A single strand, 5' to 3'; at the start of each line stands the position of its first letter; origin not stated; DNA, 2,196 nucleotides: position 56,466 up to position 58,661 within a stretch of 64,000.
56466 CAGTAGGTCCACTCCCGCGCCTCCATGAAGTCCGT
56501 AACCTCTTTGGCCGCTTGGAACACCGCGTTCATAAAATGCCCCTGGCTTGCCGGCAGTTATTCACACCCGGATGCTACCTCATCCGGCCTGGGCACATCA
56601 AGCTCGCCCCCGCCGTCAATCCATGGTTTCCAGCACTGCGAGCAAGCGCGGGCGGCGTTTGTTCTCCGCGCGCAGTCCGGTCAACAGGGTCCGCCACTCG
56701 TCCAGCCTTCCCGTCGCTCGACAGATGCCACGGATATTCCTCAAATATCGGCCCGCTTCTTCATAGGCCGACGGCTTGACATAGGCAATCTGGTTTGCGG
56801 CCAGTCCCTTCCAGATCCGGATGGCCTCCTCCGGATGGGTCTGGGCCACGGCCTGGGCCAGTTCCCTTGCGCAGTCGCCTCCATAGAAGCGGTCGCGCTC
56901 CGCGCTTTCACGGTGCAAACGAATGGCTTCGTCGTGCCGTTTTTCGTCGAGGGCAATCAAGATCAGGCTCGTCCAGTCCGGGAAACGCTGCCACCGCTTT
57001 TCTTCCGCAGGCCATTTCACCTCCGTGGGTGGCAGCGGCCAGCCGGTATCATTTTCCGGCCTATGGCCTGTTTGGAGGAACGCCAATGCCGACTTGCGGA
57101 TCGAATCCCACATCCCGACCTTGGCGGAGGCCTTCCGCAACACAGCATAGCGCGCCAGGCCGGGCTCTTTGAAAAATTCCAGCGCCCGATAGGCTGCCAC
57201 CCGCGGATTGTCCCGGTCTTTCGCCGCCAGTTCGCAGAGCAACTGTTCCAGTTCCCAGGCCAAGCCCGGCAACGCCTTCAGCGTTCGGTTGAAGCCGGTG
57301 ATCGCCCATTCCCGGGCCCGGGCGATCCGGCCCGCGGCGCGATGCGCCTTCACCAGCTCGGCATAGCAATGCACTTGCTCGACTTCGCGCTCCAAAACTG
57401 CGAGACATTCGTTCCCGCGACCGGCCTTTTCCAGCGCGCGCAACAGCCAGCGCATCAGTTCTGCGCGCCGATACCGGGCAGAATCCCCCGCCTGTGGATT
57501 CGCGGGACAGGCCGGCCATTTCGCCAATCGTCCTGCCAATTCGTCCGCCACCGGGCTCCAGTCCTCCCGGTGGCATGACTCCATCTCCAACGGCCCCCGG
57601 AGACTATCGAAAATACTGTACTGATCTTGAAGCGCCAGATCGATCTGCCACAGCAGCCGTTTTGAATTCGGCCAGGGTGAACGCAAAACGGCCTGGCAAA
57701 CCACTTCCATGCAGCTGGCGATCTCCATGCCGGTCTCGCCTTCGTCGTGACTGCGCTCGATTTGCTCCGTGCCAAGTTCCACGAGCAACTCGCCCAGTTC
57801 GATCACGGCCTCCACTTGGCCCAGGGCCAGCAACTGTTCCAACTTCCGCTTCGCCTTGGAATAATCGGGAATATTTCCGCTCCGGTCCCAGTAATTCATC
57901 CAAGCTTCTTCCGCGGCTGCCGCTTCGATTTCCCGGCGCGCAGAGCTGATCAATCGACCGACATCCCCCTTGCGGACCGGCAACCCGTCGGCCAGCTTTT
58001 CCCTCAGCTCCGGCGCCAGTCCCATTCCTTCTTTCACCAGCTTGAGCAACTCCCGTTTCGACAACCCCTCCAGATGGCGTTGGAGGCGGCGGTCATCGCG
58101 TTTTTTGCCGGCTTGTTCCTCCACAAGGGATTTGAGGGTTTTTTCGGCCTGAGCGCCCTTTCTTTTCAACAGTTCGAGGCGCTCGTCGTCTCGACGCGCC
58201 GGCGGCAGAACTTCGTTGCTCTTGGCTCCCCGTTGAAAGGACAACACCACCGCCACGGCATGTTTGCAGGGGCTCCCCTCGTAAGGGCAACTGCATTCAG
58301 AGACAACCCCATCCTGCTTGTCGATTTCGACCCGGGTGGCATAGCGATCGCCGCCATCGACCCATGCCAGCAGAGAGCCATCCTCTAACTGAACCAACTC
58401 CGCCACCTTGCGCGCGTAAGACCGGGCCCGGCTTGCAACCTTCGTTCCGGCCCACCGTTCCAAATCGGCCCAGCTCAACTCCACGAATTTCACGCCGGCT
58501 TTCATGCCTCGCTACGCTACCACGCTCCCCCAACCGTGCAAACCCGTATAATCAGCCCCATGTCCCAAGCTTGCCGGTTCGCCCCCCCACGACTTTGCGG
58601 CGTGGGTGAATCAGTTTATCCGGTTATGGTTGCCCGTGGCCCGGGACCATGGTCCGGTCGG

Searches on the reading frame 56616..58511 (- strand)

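Call 39: search_protein_families(library=pfam, proteins=[window:56616-58511:-], max_evalue=0.01)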
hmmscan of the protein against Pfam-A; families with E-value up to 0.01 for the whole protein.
window:56616-58511:- (631 aa): 1 family
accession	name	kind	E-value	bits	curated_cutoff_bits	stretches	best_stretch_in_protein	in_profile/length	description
PF04434.22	SWIM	-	3.6e-07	30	19.6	1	61-91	3-36/38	SWIM zinc finger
